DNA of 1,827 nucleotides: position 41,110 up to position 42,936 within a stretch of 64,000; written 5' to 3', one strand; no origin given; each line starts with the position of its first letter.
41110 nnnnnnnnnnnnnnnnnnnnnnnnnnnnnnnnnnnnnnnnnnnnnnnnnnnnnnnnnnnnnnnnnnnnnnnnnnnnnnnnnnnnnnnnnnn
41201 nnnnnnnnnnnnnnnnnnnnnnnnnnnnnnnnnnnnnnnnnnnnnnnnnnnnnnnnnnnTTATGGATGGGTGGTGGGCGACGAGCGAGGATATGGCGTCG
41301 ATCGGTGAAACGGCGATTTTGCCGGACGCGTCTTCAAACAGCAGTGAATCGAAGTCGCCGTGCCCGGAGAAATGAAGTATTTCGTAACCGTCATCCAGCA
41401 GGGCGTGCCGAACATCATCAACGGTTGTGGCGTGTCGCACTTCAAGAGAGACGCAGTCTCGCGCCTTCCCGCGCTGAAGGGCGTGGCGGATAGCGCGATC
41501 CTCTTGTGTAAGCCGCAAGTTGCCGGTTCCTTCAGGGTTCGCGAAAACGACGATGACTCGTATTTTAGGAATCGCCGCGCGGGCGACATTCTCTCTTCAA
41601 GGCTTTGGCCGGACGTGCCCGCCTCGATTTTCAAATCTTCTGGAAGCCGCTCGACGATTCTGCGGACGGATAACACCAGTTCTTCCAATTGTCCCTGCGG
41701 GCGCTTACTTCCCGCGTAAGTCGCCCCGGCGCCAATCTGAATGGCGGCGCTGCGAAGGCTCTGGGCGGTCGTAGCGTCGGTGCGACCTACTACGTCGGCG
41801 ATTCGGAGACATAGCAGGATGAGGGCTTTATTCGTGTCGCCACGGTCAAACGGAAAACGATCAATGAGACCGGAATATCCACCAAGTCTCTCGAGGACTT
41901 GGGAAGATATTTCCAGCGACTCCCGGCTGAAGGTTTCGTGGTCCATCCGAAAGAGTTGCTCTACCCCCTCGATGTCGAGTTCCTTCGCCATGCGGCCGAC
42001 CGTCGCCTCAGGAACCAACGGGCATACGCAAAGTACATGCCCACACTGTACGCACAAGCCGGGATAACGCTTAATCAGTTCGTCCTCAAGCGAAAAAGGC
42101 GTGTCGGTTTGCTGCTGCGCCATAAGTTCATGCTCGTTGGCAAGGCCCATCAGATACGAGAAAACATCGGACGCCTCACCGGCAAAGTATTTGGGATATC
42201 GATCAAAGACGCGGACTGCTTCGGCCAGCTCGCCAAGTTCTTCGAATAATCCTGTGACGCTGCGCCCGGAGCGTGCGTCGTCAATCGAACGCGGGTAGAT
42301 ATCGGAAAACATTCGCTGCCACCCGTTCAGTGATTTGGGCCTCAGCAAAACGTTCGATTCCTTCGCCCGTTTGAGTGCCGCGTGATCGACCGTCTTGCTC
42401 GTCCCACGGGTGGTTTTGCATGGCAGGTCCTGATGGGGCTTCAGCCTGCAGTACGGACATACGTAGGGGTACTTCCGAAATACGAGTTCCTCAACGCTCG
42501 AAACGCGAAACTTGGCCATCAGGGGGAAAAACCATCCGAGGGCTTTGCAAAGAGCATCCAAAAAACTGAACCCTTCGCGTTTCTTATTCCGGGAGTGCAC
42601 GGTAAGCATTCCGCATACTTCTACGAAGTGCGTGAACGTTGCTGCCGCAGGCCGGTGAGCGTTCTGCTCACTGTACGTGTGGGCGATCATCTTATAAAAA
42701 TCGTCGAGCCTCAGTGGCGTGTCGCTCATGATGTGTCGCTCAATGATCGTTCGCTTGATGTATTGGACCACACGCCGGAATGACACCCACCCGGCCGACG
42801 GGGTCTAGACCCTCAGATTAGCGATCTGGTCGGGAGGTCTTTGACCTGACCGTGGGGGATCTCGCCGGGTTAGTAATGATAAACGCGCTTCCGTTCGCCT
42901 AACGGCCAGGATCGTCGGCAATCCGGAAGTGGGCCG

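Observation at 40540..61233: A family of transposase-less TIR elements carrying different defence-type cargo, three copies in 21 kb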

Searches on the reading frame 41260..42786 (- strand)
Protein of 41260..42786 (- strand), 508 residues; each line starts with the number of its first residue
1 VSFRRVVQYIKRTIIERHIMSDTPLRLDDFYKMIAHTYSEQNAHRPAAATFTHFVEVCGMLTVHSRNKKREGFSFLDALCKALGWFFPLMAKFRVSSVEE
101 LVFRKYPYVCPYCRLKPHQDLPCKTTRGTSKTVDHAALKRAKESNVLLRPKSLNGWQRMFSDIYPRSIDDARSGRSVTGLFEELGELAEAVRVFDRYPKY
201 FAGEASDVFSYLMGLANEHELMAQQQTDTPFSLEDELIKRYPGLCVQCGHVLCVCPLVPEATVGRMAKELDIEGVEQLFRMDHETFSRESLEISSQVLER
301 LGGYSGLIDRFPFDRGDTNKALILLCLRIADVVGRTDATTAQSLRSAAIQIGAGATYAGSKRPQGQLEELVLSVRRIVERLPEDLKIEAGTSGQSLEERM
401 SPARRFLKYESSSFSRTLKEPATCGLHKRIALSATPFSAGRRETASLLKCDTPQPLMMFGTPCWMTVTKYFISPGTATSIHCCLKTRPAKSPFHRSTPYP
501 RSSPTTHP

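Call 14: search_protein_families(library=pfam, proteins=[window:41260-42786:-], max_evalue=0.01)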
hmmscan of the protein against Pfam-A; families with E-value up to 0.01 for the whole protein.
window:41260-42786:- (508 aa): 0 families

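Call 15: search_protein_families(library=padloc, proteins=[window:41260-42786:-], max_evalue=0.01)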
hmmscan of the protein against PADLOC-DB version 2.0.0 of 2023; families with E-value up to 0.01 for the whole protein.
window:41260-42786:- (508 aa): 0 families

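Call 90: search_protein_families(library=ncbifam, proteins=[window:41260-42786:-], max_evalue=0.01)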
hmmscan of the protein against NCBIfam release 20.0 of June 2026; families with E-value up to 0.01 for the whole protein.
window:41260-42786:- (508 aa): 0 families

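Call 91: search_solved_structures(query=window:41260-42786:-, max_evalue=1)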
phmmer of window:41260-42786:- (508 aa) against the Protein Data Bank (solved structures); distinct sequences matched with E-value up to 1: 0.

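Call 93: find_homologous_proteins(query=window:41260-42786:-, max_evalue=0.00001)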
Query window:41260-42786:- (508 aa): 453 proteins with E <= 0.00001 among 8000 candidates; the best 120 are listed.
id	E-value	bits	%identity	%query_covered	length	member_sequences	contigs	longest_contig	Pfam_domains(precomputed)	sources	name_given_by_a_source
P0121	1.2e-214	732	82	75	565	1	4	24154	PF12770.13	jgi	jgi:NTP pyrophosphatase (non-canonical NTP hydrolase)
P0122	2.4e-207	708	79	75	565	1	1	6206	PF12770.13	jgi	jgi:NTP pyrophosphatase (non-canonical NTP hydrolase)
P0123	1.7e-206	705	78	75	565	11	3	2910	PF12770.13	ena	-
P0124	2.2e-206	704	79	75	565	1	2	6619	PF12770.13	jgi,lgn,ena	-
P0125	4.1e-205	700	78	75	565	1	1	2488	PF12770.13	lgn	-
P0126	3.4e-201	687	78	74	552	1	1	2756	PF12770.13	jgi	jgi:NTP pyrophosphatase (non-canonical NTP hydrolase)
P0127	1.4e-200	685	79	73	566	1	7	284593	PF12770.13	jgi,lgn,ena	jgi:NTP pyrophosphatase (non-canonical NTP hydrolase)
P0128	8.6e-200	683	75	75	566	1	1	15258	PF12770.13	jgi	jgi:NTP pyrophosphatase (non-canonical NTP hydrolase)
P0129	2.8e-199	681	75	75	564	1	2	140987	PF12770.13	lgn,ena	-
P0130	3.2e-199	681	76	75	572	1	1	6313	PF12770.13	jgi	jgi:NTP pyrophosphatase (non-canonical NTP hydrolase)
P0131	3.8e-199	681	74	75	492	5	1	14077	-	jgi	jgi:NTP pyrophosphatase (non-canonical NTP hydrolase)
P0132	5.2e-199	680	75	75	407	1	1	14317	-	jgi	jgi:NTP pyrophosphatase (non-canonical NTP hydrolase)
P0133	7.0e-198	676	76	75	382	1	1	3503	-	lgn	-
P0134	4.5e-197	674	74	76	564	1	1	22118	PF12770.13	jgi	jgi:NTP pyrophosphatase (non-canonical NTP hydrolase)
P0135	2.8e-196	671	75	75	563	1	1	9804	PF12770.13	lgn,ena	-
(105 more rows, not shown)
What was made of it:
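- Tried and rejected: It rests on JGI's name for the homologues (call 93).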

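Call 94: find_encoding_contigs(protein=P0121, flank=5000, max_places=4)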
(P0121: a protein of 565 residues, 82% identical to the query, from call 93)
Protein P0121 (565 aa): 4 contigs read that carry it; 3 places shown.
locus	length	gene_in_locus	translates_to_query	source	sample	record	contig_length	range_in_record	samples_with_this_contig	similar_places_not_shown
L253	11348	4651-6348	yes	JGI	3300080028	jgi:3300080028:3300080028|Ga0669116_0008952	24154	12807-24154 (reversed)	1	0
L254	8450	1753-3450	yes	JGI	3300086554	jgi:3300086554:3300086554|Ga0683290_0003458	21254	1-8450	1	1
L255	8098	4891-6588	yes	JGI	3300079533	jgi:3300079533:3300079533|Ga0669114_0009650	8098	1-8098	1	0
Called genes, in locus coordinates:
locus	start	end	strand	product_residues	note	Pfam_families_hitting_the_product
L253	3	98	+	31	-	?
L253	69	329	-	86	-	-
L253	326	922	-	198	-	PF00239:Resolvase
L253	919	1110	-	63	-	-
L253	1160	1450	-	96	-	PF13560:HTH_31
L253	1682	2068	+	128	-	-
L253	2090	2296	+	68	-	-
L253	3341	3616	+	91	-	PF01527:HTH_Tnp_1, PF13384:HTH_23, PF13518:HTH_28 (faint)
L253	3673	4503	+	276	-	PF13276:HTH_21, PF00665:rve, PF13683:rve_3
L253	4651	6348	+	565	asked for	PF12770:CHAT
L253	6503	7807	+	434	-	PF06114:Peptidase_M78 (weak)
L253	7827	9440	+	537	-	PF13238:AAA_18, PF00709:Adenylsucc_synt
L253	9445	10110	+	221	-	PF22531:DUF7002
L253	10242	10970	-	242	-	PF01863:YgjP-like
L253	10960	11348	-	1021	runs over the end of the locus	PF04313:HSDR_N, PF04851:ResIII, PF18766:SWI2_SNF2, PF22679:T1R_D3-like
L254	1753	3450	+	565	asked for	PF12770:CHAT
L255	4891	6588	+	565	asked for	PF12770:CHAT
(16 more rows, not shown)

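Call 95: find_encoding_contigs(protein=P0127, flank=5000, max_places=6)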
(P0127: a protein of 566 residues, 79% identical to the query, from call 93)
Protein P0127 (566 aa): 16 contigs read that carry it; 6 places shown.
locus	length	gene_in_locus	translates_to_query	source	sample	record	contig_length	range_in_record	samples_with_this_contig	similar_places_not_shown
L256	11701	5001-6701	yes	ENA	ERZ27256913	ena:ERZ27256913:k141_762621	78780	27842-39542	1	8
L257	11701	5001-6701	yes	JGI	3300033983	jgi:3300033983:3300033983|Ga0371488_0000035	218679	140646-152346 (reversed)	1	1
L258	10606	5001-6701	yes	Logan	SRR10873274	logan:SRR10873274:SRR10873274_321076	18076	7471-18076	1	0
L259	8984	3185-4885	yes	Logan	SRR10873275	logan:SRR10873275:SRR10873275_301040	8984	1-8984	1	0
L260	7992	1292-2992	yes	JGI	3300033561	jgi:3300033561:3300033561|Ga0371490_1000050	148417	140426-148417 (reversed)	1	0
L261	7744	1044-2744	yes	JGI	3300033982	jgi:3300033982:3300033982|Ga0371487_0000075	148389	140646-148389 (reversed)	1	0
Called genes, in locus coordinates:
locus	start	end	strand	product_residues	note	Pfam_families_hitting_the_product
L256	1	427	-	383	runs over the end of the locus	PF09553:RE_Eco47II (faint)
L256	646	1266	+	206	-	PF00730:HhH-GPD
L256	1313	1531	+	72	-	-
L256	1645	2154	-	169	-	-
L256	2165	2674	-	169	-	-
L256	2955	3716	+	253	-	-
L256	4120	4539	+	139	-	-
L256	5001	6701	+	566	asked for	PF12770:CHAT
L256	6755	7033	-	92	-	-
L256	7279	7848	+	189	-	-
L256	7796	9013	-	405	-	PF13481:AAA_25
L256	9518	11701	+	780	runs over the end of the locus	PF26549:Tricorn_N, PF13414:TPR_11, PF13429:TPR_15 (weak), PF13432:TPR_16, PF13424:TPR_12, PF13414:TPR_11 (weak), PF00515:TPR_1 (weak), PF13432:TPR_16 (weak), +9 more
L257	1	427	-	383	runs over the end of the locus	PF09553:RE_Eco47II (faint)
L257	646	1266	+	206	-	PF00730:HhH-GPD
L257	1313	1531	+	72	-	-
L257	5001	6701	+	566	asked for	PF12770:CHAT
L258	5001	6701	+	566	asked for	PF12770:CHAT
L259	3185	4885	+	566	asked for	PF12770:CHAT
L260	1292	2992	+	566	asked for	PF12770:CHAT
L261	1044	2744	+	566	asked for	PF12770:CHAT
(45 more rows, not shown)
